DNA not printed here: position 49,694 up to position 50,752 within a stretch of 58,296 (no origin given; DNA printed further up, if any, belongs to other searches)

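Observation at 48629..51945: Seven-gene low-complexity cargo cluster (six cargo proteins plus a sigma-like HTH) between the endolysin and attP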

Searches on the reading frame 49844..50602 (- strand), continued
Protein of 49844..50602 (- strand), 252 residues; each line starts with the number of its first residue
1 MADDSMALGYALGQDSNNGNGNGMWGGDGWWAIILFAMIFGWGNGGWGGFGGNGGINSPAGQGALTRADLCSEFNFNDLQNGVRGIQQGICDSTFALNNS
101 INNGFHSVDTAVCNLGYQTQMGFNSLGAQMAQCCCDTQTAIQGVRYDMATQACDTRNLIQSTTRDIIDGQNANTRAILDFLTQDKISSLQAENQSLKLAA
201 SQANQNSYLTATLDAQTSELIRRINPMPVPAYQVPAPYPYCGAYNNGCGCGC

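Call 36: find_related_loci(query=A2, collection=genome_contigs, flank=6000)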
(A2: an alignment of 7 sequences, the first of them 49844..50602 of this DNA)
Query A2 (252 aa) in genome_contigs; peptide patterns used: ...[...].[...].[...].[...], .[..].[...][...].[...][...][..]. (x = any residue, [..] = any of these).
229 stretches matched a pattern; 196 encode a relative of the query (tblastn E <= 1e-3); the best 80 are kept; 80 distinct loci.
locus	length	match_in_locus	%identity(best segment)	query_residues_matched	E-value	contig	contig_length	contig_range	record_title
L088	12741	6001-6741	78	4-250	4e-113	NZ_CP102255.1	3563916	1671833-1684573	Anaerotruncus colihominis strain DSM 17241 chromosome, complete genome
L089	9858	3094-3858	68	3-252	9e-101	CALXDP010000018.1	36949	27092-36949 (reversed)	MAG: uncultured Oscillospiraceae bacterium isolate BRZ_LG__bin8 genome assembly, contig: BRZ_LG__NODE_1289_length_36949_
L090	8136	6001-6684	64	3-240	9e-89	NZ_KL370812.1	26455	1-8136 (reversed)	Agathobaculum desmolans ATCC 43058 T363DRAFT_scaffold00042.42, whole genome shotgun sequence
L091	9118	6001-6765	62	3-252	8e-88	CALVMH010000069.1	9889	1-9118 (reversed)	MAG: uncultured Clostridia bacterium isolate BRZ_SR__bin7 genome assembly, contig: BRZ_SR__NODE_8679_length_9889_cov_4.6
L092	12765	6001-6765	63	3-252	2e-85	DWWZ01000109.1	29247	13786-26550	MAG TPA_asm: Candidatus Butyricicoccus avicola isolate ChiSjej6B24-14740 ChiSjej6B24M5__C108923_L29247_SAMN08009954, who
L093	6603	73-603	71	62-250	7e-80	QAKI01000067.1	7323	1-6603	MAG: Subdoligranulum variabile isolate CIM:MAG 1127 contig_33370, whole genome shotgun sequence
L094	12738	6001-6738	65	3-246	9e-83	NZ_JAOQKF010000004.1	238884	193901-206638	Muriventricola aceti strain H5_61 .14207_7_60.4, whole genome shotgun sequence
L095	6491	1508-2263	63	4-250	1e-78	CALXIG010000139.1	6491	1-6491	MAG: uncultured Clostridia bacterium isolate E0_DP__bin17 genome assembly, contig: E0_DP__k127_2963221, whole genome sho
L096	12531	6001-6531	70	62-250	3e-78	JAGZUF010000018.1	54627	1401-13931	MAG: Oscillospiraceae bacterium isolate L1_007_365G1_dasL1_007_365G1_maxbin2.maxbin.026sta_sub L1_007_365G1_scaffold_465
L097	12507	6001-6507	69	59-238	4e-77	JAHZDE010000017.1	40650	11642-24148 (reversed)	MAG: Clostridiales bacterium isolate HRGM_Genome_2450 HRGM_Genome_2450_17, whole genome shotgun sequence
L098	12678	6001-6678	58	16-239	9e-73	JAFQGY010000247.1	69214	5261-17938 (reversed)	MAG: Clostridia bacterium isolate RGIG1810 Goat_Cecum-5__c399459, whole genome shotgun sequence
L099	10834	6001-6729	56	1-250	9e-72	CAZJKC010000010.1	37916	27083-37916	MAG TPA_asm: uncultured Staphylococcaceae bacterium isolate SRP225648_co1_349 genome assembly, contig: NODE_2074_length_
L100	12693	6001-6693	57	1-241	3e-69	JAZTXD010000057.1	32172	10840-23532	MAG: Candidatus Flemingiibacterium sp. isolate T1900045331_YK20190020.MAGScoT_cleanbin_000017 SGB_6526_k141_1646059, who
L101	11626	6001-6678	57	29-252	6e-68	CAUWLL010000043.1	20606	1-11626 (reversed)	MAG: uncultured Lachnospiraceae bacterium isolate SRS10476985__bin46 genome assembly, contig: SRS10476985_NODE_3418_leng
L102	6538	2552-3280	55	20-251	6e-68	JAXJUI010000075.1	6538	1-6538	MAG: Agathobacter sp. isolate DOME_MAG_5004 5004_C0320_k141_82155, whole genome shotgun sequence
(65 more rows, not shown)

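Call 43: search_protein_families(library=padloc, proteins=[window:49844-50602:-], max_evalue=0.1)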
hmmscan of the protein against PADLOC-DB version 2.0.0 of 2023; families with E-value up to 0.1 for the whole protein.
window:49844-50602:- (252 aa): 0 families

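Call 56: search_protein_representatives(protein=window:49844-50602:-)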
Query: 252 residues. Proteins with E-value up to 0.001 (for the whole library): 1834; up to 1e-10: 894; up to 1e-30: 148. The best 150 are listed.
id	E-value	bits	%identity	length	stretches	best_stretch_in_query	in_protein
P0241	8.5e-77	274.7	59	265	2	2-131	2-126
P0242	1.0e-75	271.2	57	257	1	4-252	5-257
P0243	6.5e-71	255.5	63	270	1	62-252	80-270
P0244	1.2e-70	254.5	55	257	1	1-252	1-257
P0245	6.3e-70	252.2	57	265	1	1-252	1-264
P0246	3.2e-68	246.6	56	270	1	1-250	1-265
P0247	1.6e-67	244.3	57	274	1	11-252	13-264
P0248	1.2e-63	231.7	51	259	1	13-250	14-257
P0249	2.0e-63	230.9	52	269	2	119-249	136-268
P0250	5.5e-62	226.2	84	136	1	38-165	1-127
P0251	1.3e-60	221.7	52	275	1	10-251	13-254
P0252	1.9e-60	221.2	71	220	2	137-252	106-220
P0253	1.5e-59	218.2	85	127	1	135-252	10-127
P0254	1.4e-58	215.0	53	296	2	119-252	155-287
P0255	1.1e-57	212.1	56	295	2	11-146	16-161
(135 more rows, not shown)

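Call 66: search_protein_families(library=pfam, alignment_id=A4, max_evalue=0.00001)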
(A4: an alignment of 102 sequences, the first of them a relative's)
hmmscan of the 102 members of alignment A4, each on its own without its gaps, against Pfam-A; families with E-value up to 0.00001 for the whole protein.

A. member 1, L001:3505-4371:+ (288 aa): 2 families
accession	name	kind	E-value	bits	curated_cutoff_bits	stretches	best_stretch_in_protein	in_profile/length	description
PF13529.12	Peptidase_C39_2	-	7.2e-07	30.3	24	1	30-150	12-143/143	Peptidase_C39 like family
PF07833.16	Cu_amine_oxidN1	-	2e-06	28.2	24.2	0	245-287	2-46/108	Copper amine oxidase N-terminal domain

B. families by the number of members that match (of 102 scanned): 37 families (the first 25 are shown)
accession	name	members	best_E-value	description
PF05257.22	CHAP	18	4e-17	CHAP domain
PF01510.30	Amidase_2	15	1e-22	N-acetylmuramoyl-L-alanine amidase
PF01520.23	Amidase_3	14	4.2e-41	N-acetylmuramoyl-L-alanine amidase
PF06152.16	Phage_min_cap2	9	1.5e-84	Phage minor capsid protein 2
PF09992.14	NAGPA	6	1.1e-10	Phosphodiester glycosidase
PF01183.26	Glyco_hydro_25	5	1.2e-32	Glycosyl hydrolases family 25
PF01471.23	PG_binding_1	5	1.9e-19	Putative peptidoglycan binding domain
PF00877.26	NLPC_P60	4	4.6e-17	NlpC/P60 family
PF08239.17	SH3_3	3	5.1e-11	Bacterial SH3 domain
PF04647.20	AgrB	2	2.1e-09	Accessory gene regulator B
PF03796.21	DnaB_C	1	2.6e-67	DnaB-like helicase C terminal domain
PF10996.14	Beta-Casp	1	8.9e-38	Beta-Casp domain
PF03864.22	Phage_cap_E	1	3.3e-30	Phage major capsid protein E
PF04263.21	TPK_catalytic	1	1.6e-27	Thiamin pyrophosphokinase, catalytic domain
PF25309.1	ELLD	1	3.4e-26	Endolysin-like domain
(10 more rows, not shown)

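Call 75: search_solved_structures(query=A5, max_evalue=10, show_alignments=2)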
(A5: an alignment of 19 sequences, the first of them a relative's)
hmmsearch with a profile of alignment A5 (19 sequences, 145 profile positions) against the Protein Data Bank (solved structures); distinct sequences matched with E-value up to 10: 0.

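Call 76: search_solved_structures(query=A6, max_evalue=10, show_alignments=2)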
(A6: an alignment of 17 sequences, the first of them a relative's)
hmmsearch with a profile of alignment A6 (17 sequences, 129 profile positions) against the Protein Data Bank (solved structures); distinct sequences matched with E-value up to 10: 6.
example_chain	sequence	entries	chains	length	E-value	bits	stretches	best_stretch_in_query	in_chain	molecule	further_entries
4nbf_A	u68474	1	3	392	0.61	13.3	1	28-94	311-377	Terminal oxygenase component of carbazole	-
4nb9_A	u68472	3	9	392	0.62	13.3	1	28-94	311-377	Terminal oxygenase component of carbazole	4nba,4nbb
1ww9_A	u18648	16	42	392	0.62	13.3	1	28-94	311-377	terminal oxygenase component of carbazole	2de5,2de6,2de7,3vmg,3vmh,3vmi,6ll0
4nb8_A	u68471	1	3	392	0.62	13.3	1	28-94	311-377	Terminal oxygenase component of carbazole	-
4nbc_A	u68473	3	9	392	0.62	13.3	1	28-94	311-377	Terminal oxygenase component of carbazole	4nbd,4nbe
4nbg_A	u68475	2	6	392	0.64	13.3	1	28-94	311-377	Terminal oxygenase component of carbazole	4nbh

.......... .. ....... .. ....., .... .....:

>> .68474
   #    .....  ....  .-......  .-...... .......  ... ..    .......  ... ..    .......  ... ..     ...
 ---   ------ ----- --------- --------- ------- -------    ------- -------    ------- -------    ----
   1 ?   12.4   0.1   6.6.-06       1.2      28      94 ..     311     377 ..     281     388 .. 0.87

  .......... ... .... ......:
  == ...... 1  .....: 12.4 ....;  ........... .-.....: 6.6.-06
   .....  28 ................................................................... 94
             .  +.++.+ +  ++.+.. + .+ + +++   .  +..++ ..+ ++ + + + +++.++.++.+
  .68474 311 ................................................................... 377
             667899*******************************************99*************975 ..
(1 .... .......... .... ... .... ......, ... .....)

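Call 78: search_dna_similar(query=L002:5755-6372:+, collection=phages, mode=protein, max_rows=40, max_evalue=0.00001)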
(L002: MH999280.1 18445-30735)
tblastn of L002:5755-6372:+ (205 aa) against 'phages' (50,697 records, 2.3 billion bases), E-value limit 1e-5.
Records with a match: 33; places in all: 34; records where one place covers at least 80% of the query: 5.
Best place of each record, by identity: >=99% 1; 90-95% 2; 60-80% 3; <60% 27.
By first word of the organism name: Bacteriophage 13; Clostridium 6; Dulem 6; uncultured 6; bajarodcaudo 2.
By host as written in the record: - 20; Clostridium perfringens 3; Propithecus coquereli 3; Varecia variegata 2; Clostridium perfringens 2589 1; Clostridium perfringens 012 1; Clostridium perfringens JCM 1290 1; Peromyscus fraterculus 1; and 1 more.
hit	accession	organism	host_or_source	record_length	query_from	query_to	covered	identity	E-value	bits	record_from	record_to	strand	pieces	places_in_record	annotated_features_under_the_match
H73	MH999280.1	Clostridium phage CPD1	Clostridium perfringens 2589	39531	1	205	100%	100.0%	1e-104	335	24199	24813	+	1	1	hypothetical protein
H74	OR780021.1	Clostridium phage XP41-N3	Clostridium perfringens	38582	1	198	97%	91.9%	8e-92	298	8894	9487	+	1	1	hypothetical protein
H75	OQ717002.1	Clostridium phage vB_CpeS-17DYC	Clostridium perfringens 012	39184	1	201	98%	70.6%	6e-61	210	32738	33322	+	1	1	hypothetical protein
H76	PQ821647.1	Clostridium phage HMD-PC1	Clostridium perfringens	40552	1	201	98%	68.8%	4e-63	216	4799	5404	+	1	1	hypothetical protein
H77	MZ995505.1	Clostridium phage vB_CpeP_PMQ04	Clostridium perfringens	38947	1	201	98%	65.2%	8e-55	192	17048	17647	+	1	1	hypothetical protein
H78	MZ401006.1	Clostridium phage CPQ4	Clostridium perfringens JCM 1290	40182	1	113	55%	90.3%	3e-37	142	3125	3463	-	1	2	hypothetical protein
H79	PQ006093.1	bajarodcaudo virus 2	Neotoma bryanti feces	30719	83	195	55%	50.4%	5e-27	112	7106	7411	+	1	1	hypothetical protein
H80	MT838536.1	Bacteriophage sp.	human fecal samples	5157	83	198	57%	48.4%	2e-24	105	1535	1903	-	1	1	record has no annotation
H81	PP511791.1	Dulem virus 39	Propithecus coquereli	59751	83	195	55%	49.6%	2e-32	128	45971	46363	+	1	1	hypothetical protein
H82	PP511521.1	Dulem virus 36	Varecia variegata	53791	84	193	54%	50.9%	6e-27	112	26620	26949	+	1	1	hypothetical protein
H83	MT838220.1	Bacteriophage sp.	human fecal samples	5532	71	203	65%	33.1%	1e-14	77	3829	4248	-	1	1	record has no annotation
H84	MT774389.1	uncultured phage cr116_1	human feces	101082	55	202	72%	29.7%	1e-9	62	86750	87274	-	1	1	spike protein/glycoprotein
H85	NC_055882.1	uncultured phage cr116_1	human feces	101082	55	202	72%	29.7%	1e-9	62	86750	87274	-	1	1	spike protein/glycoprotein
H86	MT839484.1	Bacteriophage sp.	human fecal samples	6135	98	203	52%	40.6%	7e-16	81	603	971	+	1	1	record has no annotation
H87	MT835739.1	Bacteriophage sp.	human fecal samples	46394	84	202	58%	34.8%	3e-15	79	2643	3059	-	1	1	record has no annotation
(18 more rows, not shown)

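Call 100: find_homologous_proteins(query=A2, max_evalue=0.001)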
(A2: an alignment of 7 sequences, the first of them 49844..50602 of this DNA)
Query A2 (7 sequences) (252 aa, profile of the alignment): 7988 proteins with E <= 0.001 among 8000 candidates; the best 120 are listed.
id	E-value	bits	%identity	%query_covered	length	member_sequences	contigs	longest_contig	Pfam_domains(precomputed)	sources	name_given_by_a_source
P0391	1.1e-126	439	73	70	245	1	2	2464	-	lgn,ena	-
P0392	1.1e-126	439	73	70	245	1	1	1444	-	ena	-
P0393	1.3e-126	439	73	70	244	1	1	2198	-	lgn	-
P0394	1.6e-126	439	70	87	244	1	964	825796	-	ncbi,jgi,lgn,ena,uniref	ncbi:hypothetical protein [Evtepia gabavorous]|jgi:hypothetical protein|uniref:hypothetical protein 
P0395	1.6e-126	439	70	87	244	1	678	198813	-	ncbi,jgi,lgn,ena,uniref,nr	ncbi:MAG: hypothetical protein ACLVAE_10535 [Evtepia gabavorous]|jgi:hypothetical protein|uniref:hyp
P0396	1.7e-126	439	70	87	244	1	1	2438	-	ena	-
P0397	2.4e-126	438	70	87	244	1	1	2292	-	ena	-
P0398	2.4e-126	438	69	87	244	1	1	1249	-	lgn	-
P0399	2.4e-126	438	70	87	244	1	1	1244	-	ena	-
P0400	2.4e-126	438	70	87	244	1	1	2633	-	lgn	-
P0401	2.5e-126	438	69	87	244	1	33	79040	-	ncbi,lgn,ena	-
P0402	2.7e-126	438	69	87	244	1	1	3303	-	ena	-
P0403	2.7e-126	438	70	87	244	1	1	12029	-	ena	-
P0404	2.8e-126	438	70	87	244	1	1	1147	-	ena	-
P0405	2.9e-126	438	69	87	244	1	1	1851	-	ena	-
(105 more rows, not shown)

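Call 103: search_solved_structures(query=A2, max_evalue=10)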
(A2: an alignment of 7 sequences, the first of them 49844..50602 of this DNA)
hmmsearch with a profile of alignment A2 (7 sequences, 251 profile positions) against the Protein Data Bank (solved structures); distinct sequences matched with E-value up to 10: 127 (the best 60 are shown).
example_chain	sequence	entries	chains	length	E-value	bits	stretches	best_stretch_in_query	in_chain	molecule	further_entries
9lv3_H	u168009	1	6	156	0.012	18.2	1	49-127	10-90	Hemagglutinin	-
6ww7_I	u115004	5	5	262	0.035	16.7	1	10-60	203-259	ER membrane protein complex subunit 10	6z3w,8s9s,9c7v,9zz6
7ado_I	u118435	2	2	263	0.035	16.7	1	10-60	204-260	ER membrane protein complex subunit 10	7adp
9mtg_B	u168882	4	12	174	0.063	15.9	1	49-167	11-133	Hemagglutinin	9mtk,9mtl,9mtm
7x6o_B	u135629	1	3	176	0.065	15.8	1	49-167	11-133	Hemagglutinin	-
5gjt_B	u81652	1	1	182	0.069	15.7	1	49-167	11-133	Hemagglutinin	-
4lxv_B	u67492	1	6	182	0.069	15.7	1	49-167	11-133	Hemagglutinin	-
9lv2_B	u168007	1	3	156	0.098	15.3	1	49-127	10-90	Hemagglutinin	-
4kdq_B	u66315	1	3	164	0.1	15.2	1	49-127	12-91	Hemagglutinin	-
4bgz_B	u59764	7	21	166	0.1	15.2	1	49-127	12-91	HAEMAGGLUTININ HA1 | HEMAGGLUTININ | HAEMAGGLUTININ HA2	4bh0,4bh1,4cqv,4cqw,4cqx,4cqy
9lv1_F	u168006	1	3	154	0.1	15.2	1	50-127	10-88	Hemagglutinin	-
9n7q_a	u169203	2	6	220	0.13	14.9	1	49-167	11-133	H1 HA2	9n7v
5huf_B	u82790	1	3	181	0.13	14.9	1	49-126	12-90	hemagglutinin HA2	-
4jun_B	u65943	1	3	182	0.13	14.9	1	49-126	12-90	Hemagglutinin HA2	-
6xgc_B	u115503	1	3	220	0.13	14.9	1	49-167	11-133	Hemagglutinin HA2 chain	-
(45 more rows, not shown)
